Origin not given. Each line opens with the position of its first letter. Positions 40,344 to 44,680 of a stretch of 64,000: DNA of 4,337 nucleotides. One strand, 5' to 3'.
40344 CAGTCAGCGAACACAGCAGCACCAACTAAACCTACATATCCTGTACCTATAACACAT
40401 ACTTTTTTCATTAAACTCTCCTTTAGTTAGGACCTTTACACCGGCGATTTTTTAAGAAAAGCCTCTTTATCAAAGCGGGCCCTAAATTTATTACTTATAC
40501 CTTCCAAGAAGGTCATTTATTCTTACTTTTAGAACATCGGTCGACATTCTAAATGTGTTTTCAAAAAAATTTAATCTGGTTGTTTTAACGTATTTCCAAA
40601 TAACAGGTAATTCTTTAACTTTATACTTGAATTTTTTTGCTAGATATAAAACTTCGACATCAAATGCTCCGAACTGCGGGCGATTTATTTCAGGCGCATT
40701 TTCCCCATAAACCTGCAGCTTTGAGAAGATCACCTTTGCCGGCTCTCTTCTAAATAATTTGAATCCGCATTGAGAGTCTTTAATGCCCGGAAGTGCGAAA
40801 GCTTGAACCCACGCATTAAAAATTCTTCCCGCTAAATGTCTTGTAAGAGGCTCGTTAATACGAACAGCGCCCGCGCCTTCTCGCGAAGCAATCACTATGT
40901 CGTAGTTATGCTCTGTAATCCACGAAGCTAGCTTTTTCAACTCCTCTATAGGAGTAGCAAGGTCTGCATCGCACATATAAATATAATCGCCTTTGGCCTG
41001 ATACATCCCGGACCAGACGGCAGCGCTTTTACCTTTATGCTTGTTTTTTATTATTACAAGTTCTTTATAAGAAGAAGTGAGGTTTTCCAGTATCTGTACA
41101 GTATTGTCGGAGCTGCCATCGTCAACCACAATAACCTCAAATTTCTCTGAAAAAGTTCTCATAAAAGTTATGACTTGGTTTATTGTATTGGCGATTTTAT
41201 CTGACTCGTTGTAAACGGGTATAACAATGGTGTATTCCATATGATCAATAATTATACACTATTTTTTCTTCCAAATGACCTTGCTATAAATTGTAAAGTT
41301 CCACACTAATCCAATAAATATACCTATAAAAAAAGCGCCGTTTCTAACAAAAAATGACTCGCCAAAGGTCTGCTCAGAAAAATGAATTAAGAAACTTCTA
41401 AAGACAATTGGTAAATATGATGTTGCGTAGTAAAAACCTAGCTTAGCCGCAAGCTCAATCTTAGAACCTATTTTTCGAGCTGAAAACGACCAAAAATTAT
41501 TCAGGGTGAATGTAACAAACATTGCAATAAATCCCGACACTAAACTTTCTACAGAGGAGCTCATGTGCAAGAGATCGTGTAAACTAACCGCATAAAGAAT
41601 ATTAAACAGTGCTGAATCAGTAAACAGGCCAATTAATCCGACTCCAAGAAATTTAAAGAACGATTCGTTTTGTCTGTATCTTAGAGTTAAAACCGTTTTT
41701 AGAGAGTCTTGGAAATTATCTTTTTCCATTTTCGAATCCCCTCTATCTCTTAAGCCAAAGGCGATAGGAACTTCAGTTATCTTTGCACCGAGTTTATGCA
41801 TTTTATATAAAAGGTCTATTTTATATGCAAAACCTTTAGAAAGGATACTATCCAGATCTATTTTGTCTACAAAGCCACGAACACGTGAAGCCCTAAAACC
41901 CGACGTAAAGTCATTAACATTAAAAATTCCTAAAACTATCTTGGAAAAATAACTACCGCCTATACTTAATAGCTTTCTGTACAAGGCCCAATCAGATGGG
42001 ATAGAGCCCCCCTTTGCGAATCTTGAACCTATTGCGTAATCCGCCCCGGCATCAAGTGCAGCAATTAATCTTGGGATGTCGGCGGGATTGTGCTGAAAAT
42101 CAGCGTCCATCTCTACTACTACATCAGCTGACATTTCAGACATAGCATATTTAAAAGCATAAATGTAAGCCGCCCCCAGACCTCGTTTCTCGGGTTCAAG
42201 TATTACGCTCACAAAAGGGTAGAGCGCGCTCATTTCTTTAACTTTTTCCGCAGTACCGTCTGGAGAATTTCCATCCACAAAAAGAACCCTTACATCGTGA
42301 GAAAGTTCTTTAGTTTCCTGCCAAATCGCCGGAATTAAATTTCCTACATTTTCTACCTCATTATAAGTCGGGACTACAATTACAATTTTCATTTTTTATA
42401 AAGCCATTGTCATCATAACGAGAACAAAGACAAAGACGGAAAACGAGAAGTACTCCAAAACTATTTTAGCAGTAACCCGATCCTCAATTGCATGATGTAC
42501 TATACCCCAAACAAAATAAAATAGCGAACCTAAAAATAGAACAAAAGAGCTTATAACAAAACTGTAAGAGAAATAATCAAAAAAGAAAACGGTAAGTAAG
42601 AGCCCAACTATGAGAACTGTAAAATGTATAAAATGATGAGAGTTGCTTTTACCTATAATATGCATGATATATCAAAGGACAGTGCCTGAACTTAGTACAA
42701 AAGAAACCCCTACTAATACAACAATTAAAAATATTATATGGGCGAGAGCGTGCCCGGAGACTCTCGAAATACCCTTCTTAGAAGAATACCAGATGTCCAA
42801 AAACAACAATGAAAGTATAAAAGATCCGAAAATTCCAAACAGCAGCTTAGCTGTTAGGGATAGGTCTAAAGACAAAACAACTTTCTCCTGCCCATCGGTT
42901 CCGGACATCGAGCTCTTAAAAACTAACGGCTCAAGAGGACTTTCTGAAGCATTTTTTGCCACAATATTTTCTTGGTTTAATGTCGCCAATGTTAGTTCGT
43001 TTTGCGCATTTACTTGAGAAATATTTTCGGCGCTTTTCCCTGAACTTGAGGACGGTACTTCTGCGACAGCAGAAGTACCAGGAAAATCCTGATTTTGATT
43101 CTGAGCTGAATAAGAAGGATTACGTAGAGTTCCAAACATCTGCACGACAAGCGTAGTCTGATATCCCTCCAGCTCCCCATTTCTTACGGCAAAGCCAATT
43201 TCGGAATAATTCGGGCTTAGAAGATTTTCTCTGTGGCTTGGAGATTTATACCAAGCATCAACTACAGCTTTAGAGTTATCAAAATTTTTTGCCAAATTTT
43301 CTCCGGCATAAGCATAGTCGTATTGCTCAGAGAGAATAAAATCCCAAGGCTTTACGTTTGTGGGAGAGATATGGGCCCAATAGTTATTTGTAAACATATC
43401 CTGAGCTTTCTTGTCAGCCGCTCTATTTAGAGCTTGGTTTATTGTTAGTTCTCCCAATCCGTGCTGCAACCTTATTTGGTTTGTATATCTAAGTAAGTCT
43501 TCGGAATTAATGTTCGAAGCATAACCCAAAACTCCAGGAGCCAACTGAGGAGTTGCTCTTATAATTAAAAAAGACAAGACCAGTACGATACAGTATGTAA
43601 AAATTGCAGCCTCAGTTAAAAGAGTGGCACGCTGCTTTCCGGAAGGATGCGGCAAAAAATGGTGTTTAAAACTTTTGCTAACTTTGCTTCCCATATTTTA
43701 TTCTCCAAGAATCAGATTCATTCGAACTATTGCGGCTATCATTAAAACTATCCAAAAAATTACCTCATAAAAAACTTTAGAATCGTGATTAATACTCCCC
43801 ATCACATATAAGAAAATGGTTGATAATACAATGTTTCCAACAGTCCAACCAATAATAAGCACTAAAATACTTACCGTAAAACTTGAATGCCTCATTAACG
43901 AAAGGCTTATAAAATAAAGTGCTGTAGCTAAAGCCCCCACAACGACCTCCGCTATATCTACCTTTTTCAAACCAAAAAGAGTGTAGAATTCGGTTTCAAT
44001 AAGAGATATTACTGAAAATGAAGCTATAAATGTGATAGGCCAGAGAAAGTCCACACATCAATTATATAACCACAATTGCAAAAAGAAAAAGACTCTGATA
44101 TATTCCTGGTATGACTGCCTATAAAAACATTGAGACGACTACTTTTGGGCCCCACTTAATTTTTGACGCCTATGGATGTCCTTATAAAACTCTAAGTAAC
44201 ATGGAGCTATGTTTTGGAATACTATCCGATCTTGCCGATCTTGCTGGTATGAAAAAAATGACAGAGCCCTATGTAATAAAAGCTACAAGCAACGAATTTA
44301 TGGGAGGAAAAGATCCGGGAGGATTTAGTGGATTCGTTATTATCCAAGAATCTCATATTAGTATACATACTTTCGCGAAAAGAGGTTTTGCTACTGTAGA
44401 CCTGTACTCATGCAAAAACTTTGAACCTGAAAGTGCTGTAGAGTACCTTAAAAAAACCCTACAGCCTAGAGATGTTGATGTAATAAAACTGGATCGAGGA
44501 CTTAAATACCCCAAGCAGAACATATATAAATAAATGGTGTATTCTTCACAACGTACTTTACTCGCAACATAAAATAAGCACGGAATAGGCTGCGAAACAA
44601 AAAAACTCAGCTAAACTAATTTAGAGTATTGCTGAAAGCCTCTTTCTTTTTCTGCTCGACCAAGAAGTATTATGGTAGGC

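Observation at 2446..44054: About 42-kb co-directional glycosylation locus with an unusually expanded lipid-linked, extracytoplasmic transferase toolkit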

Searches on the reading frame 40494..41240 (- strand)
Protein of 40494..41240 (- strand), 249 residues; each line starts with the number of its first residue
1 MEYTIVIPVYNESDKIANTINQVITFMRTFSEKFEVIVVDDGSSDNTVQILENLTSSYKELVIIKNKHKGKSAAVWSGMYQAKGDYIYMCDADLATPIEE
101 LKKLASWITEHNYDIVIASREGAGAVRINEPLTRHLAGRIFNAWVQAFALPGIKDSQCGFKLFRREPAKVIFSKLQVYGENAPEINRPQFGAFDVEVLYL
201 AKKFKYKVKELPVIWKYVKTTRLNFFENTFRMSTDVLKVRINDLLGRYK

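Call 6: search_protein_families(library=pfam, proteins=[window:40494-41240:-], max_evalue=0.01)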
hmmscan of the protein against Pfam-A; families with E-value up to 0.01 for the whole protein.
window:40494-41240:- (249 aa): 5 families
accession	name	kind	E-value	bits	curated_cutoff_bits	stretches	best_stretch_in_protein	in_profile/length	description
PF00535.33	Glycos_transf_2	-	9.1e-34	117.2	23.3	1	4-171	1-167/168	Glycosyl transferase family 2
PF10111.15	Glyco_tranf_2_2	-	2.1e-12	47.5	27.3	1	4-112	1-110/276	Glycosyltransferase like family 2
PF13641.12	Glyco_tranf_2_3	-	2.6e-08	34.6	27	1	3-116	3-119/230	Glycosyltransferase like family 2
PF13704.12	Glyco_tranf_2_4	-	0.00017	22.5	27.5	1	19-93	6-81/98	Glycosyl transferase family 2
PF13506.12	Glyco_transf_21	-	0.00028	20.8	21.7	1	71-166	18-112/174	Glycosyl transferase family 21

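Call 21: search_protein_families(library=ncbifam, proteins=[window:40494-41240:-], max_evalue=0.001)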
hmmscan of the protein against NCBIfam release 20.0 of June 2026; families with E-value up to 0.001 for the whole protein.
window:40494-41240:- (249 aa): 22 families
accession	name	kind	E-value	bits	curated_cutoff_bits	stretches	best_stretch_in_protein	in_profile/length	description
NF007986.1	PRK10714.1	equivalog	5.1e-24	84.9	529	1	4-166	9-167/316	undecaprenyl-phosphate 4-deoxy-4-formamido-L-arabinose transferase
NF047588.1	GlcsyltransPgfSStrep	equivalog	5.2e-19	68.6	500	1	1-173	1-169/308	glycosyltransferase PgfS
TIGR03937.1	PgaC_IcaA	equivalog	4.8e-18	65.3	422.3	1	4-94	48-136/407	poly-beta-1,6-N-acetyl-D-glucosamine synthase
NF041875.1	EPS_EpsD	equivalog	7.3e-17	61.8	370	1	5-117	3-113/325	exopolysaccharide biosynthesis glycosyltransferase EpsD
NF007482.0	PRK10073.1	equivalog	8.9e-17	61.1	423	1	4-116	9-118/334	glycosyltransferase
TIGR04283.1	glyco_like_mftF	equivalog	1.1e-13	51.3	182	1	4-111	2-100/221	TIGR04283 family arsenosugar biosynthesis glycosyltransferase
TIGR03111.1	glyc2_xrt_Gpos1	hypoth_equivalog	3.7e-13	49.1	363.95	1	3-106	51-154/439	TIGR03111 family XrtG-associated glycosyltransferase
NF047683.1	TeichurnBiosyTuaG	equivalog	9e-13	48.4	400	1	4-117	9-120/252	teichuronic acid biosynthesis protein TuaG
TIGR03469.1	HpnB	hypoth_equivalog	5.4e-12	45.4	379.25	1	4-116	47-168/386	hopene-associated glycosyltransferase HpnB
NF010496.0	PRK13915.1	equivalog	1e-11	44.5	262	1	4-98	34-131/307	glucosyl-3-phosphoglycerate synthase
TIGR03965.1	mycofact_glyco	equivalog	1e-11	44.4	280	1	3-104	76-175/467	mycofactocin biosynthesis glycosyltransferase MftF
NF038302.1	EPS_HpsE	equivalog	1.5e-11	43.9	300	1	1-96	1-99/307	hormogonium polysaccharide biosynthesis glycosyltransferase HpsE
NF053739.1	GlytfEpsEBac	equivalog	2.7e-11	43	450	1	4-117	4-117/265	glycosyltransferase EpsE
TIGR04182.1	glyco_TIGR04182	equivalog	4e-10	39.6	325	1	4-168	3-156/293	S-layer glycoprotein N-glycosyltransferase AglJ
NF058614.1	PPMAGASynPpgS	equivalog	6.4e-10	38.8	370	1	5-169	4-163/226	polyprenyl-phospho-N-acetylgalactosaminyl synthase PpgS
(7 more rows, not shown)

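Call 25: search_solved_structures(query=window:40494-41240:-, max_evalue=0.001)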
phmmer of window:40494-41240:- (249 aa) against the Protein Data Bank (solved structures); distinct sequences matched with E-value up to 0.001: 27.
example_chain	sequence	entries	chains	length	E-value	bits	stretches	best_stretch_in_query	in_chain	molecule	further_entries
5mlz_A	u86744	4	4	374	3.7e-18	69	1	1-168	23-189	Dolichol monophosphate mannose synthase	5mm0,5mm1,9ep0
9hwj_A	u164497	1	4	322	4e-18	68.9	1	3-166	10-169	Undecaprenyl-phosphate 4-deoxy-4-formamido-L-arabinose transferase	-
9bhc_C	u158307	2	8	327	1e-17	67.5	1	3-166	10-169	Undecaprenyl-phosphate 4-deoxy-4-formamido-L-arabinose transferase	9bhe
8vxh_A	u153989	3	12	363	1.3e-17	67.2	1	3-166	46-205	Undecaprenyl-phosphate 4-deoxy-4-formamido-L-arabinose transferase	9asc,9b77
5ekp_C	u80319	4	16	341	2e-13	53.5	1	2-123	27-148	Uncharacterized glycosyltransferase sll0501 | Glycosyltransferase sll0501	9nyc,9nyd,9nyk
5eke_A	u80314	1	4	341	2e-13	53.5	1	2-123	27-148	Uncharacterized glycosyltransferase sll0501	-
9nye_A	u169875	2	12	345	2.1e-13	53.5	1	2-123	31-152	Glycosyltransferase sll0501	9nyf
2z87_A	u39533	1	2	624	1.2e-12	50.9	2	4-93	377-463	Chondroitin synthase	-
2z86_A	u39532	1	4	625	1.2e-12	50.9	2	4-93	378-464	Chondroitin synthase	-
5tze_C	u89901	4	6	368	2.4e-11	46.7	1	1-132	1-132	Glycosyl transferase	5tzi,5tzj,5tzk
5tz8_A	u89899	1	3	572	5.1e-11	45.6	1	1-132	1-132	Glycosyl transferase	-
6h1j_A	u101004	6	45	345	9e-10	41.5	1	4-120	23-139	Probable ss-1,3-N-acetylglucosaminyltransferase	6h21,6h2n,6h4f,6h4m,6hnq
3bcv_A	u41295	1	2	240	6.5e-09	38.7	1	4-94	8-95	Putative glycosyltransferase protein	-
6yv7_B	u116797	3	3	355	5.8e-08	35.6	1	3-131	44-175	Glycosyl transferase, family 2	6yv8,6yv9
6yv7_A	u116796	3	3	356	5.8e-08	35.6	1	3-131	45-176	Glycosyl transferase, family 2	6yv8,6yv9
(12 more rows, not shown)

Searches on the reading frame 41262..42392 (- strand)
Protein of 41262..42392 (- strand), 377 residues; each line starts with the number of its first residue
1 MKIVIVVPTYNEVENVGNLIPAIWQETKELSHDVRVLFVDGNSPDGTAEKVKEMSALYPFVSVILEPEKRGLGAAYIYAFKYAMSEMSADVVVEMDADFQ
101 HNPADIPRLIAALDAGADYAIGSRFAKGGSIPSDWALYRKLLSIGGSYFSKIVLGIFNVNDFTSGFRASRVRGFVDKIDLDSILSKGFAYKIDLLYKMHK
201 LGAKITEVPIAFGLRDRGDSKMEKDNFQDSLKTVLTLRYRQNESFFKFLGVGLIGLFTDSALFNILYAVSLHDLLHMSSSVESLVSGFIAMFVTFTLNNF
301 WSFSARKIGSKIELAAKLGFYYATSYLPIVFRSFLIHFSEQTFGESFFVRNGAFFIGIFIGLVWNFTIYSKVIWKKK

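Call 6: search_protein_families(library=pfam, proteins=[window:41262-42392:-], max_evalue=0.01)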
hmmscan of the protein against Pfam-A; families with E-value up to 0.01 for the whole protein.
window:41262-42392:- (377 aa): 2 families
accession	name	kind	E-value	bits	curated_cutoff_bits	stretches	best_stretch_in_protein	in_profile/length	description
PF00535.33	Glycos_transf_2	-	1.1e-25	90.9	23.3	1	5-167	2-157/168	Glycosyl transferase family 2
PF04138.20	GtrA_DPMS_TM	-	1.6e-09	38.4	26.1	1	247-374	1-117/117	GtrA/DPMS, transmembrane domain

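Call 21: search_protein_families(library=ncbifam, proteins=[window:41262-42392:-], max_evalue=0.001)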
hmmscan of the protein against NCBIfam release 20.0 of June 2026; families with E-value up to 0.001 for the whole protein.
window:41262-42392:- (377 aa): 13 families
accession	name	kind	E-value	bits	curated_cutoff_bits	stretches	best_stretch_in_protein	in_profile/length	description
TIGR04182.1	glyco_TIGR04182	equivalog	1.3e-20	74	325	1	3-269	2-245/293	S-layer glycoprotein N-glycosyltransferase AglJ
NF058614.1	PPMAGASynPpgS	equivalog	9.9e-13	48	370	1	4-211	3-195/226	polyprenyl-phospho-N-acetylgalactosaminyl synthase PpgS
NF007986.1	PRK10714.1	equivalog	1.3e-12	47.4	529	1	2-124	7-126/316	undecaprenyl-phosphate 4-deoxy-4-formamido-L-arabinose transferase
NF047588.1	GlcsyltransPgfSStrep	equivalog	3.4e-12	46.2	500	1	1-133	1-130/308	glycosyltransferase PgfS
NF041391.1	DPhHxTase_Halo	equivalog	8.3e-10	38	375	1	9-222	3-192/213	dolichyl-phosphate hexose transferase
NF045692.1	OglycostaseCruG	equivalog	1.5e-09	37.3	600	1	2-115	42-154/386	2'-O-glycosyltransferase CruG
NF041865.1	EpsU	equivalog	5.4e-08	32.2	700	1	3-118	41-152/394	exopolysaccharide biosynthesis GT2 family glycosyltransferase EpsU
TIGR03937.1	PgaC_IcaA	equivalog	5.9e-07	28.8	422.3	1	2-99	46-136/407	poly-beta-1,6-N-acetyl-D-glucosamine synthase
NF010496.0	PRK13915.1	equivalog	2.2e-06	27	262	1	2-112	32-141/307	glucosyl-3-phosphoglycerate synthase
TIGR03469.1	HpnB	hypoth_equivalog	6.8e-06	25.3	379.25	1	2-115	45-162/386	hopene-associated glycosyltransferase HpnB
TIGR04283.1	glyco_like_mftF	equivalog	1.2e-05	25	182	1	4-67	2-57/221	TIGR04283 family arsenosugar biosynthesis glycosyltransferase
NF041875.1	EPS_EpsD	equivalog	1.3e-05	24.8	370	1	5-112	3-103/325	exopolysaccharide biosynthesis glycosyltransferase EpsD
NF038302.1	EPS_HpsE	equivalog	3.3e-05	23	300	1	2-98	2-96/307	hormogonium polysaccharide biosynthesis glycosyltransferase HpsE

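Call 23: search_solved_structures(query=window:41262-42392:-, max_evalue=0.001)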
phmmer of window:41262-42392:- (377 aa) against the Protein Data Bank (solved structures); distinct sequences matched with E-value up to 0.001: 6.
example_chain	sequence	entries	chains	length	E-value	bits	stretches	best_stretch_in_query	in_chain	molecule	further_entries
5mlz_A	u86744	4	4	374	2.8e-42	148.9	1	1-374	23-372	Dolichol monophosphate mannose synthase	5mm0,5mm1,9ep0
9bhc_C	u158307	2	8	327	1e-11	48.4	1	2-122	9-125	Undecaprenyl-phosphate 4-deoxy-4-formamido-L-arabinose transferase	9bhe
8vxh_A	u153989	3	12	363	1.4e-11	47.8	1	2-122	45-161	Undecaprenyl-phosphate 4-deoxy-4-formamido-L-arabinose transferase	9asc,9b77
9hwj_A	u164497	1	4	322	4.6e-11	46.2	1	2-119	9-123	Undecaprenyl-phosphate 4-deoxy-4-formamido-L-arabinose transferase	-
6yv7_B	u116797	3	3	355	7.7e-05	25.7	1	2-100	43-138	Glycosyl transferase, family 2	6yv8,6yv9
6yv7_A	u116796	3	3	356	7.7e-05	25.7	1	2-100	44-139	Glycosyl transferase, family 2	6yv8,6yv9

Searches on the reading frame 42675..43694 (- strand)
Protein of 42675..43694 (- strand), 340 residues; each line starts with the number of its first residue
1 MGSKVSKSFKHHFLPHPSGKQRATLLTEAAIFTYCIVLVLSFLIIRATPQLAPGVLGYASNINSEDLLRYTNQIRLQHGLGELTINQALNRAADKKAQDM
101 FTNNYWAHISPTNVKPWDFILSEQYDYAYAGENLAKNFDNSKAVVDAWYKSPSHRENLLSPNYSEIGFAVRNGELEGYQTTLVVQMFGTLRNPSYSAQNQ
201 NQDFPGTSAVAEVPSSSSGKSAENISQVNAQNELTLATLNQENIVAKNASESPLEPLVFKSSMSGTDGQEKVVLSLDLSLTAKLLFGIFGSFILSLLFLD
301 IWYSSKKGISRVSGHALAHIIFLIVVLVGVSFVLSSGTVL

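Call 6: search_protein_families(library=pfam, proteins=[window:42675-43694:-], max_evalue=0.01)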
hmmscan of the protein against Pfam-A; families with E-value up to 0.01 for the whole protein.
window:42675-43694:- (340 aa): 1 family
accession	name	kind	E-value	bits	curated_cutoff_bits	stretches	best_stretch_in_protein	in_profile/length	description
PF00188.32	CAP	-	2.2e-20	74.1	21.1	1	68-186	1-116/117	Cysteine-rich secretory protein family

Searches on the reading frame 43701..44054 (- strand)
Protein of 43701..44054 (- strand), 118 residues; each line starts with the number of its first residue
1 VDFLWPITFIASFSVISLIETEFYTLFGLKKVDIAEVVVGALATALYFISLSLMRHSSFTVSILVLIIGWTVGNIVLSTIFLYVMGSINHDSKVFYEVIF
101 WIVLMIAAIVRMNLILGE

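Call 6: search_protein_families(library=pfam, proteins=[window:43701-44054:-], max_evalue=0.01)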
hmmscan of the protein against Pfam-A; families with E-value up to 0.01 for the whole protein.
window:43701-44054:- (118 aa): 0 families

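Call 12: search_protein_families(library=pfam, proteins=[window:43701-44054:-], max_evalue=10)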
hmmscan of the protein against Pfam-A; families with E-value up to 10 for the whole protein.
window:43701-44054:- (118 aa): 3 families
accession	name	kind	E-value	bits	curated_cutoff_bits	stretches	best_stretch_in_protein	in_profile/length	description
PF04608.18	PgpA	-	0.052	13.9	28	1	24-107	3-86/141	Phosphatidylglycerophosphatase A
PF11833.13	CPP1-like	-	0.15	12.1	28.4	1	35-103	119-192/196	Protein CHAPERONE-LIKE PROTEIN OF POR1-like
PF17332.7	DUF5592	-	3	8.8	26.7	1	75-112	25-62/89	Family of unknown function (DUF5592)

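Call 21: search_protein_families(library=ncbifam, proteins=[window:43701-44054:-], max_evalue=0.001)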
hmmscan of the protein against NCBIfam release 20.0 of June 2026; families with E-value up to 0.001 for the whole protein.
window:43701-44054:- (118 aa): 0 families

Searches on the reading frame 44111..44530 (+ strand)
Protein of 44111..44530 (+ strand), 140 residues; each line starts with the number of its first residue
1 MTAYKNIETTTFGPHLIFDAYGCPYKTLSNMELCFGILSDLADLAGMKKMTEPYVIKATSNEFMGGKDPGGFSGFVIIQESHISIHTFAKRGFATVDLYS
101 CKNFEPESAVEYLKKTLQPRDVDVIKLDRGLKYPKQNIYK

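Call 6: search_protein_families(library=pfam, proteins=[window:44111-44530:+], max_evalue=0.01)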
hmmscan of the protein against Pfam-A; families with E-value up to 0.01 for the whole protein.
window:44111-44530:+ (140 aa): 1 family
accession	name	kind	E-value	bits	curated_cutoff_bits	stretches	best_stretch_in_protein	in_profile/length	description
PF02675.21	AdoMet_dc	-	1e-28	100.3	25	1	15-130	1-107/107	S-adenosylmethionine decarboxylase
